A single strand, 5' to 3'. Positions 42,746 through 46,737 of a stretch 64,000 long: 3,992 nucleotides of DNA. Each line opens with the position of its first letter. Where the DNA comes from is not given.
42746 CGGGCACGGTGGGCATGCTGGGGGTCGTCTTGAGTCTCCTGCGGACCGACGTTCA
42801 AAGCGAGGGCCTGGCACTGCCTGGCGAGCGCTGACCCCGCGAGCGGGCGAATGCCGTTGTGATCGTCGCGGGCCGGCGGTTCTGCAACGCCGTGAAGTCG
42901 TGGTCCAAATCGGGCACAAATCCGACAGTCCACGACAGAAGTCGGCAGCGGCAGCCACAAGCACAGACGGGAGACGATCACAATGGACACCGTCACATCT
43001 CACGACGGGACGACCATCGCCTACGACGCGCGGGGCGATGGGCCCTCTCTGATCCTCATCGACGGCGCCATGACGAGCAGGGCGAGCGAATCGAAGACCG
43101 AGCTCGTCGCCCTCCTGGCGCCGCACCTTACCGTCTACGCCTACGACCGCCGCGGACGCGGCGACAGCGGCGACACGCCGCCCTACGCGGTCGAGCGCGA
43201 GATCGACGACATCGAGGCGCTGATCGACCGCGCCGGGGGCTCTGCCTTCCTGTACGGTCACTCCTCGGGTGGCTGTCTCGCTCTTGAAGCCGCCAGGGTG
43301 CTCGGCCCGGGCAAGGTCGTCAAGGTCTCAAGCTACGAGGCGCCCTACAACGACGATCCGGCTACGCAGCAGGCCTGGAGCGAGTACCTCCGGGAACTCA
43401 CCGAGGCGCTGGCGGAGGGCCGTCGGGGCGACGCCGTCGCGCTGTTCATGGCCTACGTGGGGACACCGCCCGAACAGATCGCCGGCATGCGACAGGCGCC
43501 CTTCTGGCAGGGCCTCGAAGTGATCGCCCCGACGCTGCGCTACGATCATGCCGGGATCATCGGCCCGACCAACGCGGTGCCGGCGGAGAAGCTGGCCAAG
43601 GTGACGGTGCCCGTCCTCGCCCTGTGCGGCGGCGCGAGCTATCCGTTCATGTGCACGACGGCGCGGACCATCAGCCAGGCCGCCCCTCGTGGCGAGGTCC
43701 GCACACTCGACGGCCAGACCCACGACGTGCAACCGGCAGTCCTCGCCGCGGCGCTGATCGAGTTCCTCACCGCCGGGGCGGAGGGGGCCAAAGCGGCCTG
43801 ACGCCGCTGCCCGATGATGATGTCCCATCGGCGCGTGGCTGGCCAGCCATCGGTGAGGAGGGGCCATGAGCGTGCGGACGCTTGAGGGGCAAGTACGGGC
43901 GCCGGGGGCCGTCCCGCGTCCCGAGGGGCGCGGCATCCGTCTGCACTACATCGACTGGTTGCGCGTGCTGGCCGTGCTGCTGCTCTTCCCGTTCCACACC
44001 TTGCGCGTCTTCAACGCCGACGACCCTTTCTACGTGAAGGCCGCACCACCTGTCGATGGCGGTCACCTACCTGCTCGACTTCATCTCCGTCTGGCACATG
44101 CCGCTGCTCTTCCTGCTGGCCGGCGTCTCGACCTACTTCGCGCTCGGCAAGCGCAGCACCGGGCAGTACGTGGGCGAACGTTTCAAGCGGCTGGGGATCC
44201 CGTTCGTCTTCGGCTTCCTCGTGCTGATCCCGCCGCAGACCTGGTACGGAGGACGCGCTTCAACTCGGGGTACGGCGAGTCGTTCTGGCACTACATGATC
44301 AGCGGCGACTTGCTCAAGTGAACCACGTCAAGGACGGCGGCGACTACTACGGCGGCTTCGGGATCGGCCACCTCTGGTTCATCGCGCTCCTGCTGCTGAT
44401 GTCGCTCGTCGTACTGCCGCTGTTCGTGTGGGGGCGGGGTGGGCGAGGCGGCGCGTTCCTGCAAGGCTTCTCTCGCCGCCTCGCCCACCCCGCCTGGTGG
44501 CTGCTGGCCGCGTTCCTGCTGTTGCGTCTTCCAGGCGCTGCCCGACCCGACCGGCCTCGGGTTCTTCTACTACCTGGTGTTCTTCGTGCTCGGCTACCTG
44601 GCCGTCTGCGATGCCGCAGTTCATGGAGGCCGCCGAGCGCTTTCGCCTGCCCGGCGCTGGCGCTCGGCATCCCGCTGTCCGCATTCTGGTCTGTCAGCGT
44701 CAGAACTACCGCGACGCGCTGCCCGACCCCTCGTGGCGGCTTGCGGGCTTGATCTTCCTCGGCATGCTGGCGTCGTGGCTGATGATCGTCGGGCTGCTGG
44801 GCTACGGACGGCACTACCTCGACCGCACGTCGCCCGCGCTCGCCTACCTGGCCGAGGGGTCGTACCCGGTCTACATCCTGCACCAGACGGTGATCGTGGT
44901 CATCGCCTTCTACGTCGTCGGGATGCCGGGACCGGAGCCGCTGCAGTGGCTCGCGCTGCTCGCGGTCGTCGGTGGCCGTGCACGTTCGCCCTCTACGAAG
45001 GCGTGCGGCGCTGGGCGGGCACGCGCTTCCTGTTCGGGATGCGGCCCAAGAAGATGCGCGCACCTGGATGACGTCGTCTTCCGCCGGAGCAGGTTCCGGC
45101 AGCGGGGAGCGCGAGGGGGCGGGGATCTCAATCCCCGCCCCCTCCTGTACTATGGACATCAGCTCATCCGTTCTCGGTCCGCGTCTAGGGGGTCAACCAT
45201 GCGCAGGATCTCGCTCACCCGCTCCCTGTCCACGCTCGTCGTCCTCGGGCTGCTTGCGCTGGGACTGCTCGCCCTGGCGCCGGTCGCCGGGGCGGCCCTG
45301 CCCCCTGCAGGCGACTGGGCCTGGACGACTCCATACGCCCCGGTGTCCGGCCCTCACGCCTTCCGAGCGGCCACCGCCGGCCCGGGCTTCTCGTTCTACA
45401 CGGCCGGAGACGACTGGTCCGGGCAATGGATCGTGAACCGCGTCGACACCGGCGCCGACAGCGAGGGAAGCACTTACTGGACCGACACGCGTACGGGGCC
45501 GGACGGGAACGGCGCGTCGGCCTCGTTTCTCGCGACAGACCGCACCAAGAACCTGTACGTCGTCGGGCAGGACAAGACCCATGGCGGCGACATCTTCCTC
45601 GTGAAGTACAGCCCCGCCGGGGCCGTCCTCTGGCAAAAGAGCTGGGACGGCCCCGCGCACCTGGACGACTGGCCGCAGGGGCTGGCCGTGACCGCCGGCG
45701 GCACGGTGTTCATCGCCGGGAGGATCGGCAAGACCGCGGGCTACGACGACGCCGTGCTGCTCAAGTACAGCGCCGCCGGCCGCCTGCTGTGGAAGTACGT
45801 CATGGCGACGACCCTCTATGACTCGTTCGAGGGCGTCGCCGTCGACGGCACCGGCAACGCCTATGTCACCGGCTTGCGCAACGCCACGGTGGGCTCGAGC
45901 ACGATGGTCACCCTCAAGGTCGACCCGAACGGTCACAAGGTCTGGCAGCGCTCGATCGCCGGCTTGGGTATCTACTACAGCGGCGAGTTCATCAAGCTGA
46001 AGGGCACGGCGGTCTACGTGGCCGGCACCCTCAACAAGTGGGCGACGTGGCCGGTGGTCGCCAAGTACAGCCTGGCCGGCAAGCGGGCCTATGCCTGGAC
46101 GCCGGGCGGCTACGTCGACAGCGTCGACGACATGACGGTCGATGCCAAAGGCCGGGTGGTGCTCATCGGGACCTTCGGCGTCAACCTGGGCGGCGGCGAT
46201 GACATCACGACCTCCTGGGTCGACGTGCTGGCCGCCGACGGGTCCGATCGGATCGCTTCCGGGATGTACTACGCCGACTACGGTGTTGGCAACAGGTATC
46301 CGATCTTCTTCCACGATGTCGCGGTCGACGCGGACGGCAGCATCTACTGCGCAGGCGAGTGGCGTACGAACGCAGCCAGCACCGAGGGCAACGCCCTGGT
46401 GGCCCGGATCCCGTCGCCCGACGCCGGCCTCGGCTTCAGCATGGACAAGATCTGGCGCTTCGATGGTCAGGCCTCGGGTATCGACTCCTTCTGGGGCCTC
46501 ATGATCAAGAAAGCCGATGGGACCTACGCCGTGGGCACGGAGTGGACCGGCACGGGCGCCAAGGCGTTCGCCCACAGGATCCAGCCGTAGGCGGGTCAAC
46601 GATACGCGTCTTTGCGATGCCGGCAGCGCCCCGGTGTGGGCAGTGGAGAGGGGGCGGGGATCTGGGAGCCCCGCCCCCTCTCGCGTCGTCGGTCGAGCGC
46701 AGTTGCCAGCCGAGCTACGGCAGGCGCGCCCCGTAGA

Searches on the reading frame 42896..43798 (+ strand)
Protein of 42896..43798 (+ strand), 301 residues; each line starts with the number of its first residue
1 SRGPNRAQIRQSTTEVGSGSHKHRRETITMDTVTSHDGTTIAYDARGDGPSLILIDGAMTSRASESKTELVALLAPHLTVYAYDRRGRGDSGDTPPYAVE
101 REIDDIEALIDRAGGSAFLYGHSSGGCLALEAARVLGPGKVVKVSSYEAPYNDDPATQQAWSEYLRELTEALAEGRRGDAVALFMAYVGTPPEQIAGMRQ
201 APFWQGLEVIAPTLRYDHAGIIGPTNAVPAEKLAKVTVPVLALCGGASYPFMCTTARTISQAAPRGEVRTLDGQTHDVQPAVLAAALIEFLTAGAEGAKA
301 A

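Call 32: search_protein_families(library=pfam, proteins=[window:42896-43798:+], max_evalue=0.01)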
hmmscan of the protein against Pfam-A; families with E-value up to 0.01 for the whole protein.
window:42896-43798:+ (301 aa): 3 families
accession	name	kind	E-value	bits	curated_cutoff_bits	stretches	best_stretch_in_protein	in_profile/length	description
PF12697.13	Abhydrolase_6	-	5.3e-14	53.8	26.3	1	68-284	18-215/217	Alpha/beta hydrolase family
PF00561.26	Abhydrolase_1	-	1.1e-08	35.5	25.8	1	50-191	1-150/245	alpha/beta hydrolase fold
PF12146.15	Hydrolase_4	-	1.5e-07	31.4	27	1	72-204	26-164/239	Serine aminopeptidase, S33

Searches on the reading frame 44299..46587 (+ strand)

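Call 32: search_protein_families(library=pfam, proteins=[window:44299-46587:+], max_evalue=0.01)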
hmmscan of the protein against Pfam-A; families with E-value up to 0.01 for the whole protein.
window:44299-46587:+ (763 aa): 2 families
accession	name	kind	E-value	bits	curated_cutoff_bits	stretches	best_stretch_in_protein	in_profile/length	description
PF06739.17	SBBP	-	5.5e-06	26.7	20.5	0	511-525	16-30/38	Beta-propeller repeat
PF01757.29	Acyl_transf_3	-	0.00032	20.3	31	1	149-223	243-316/326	Acyltransferase domain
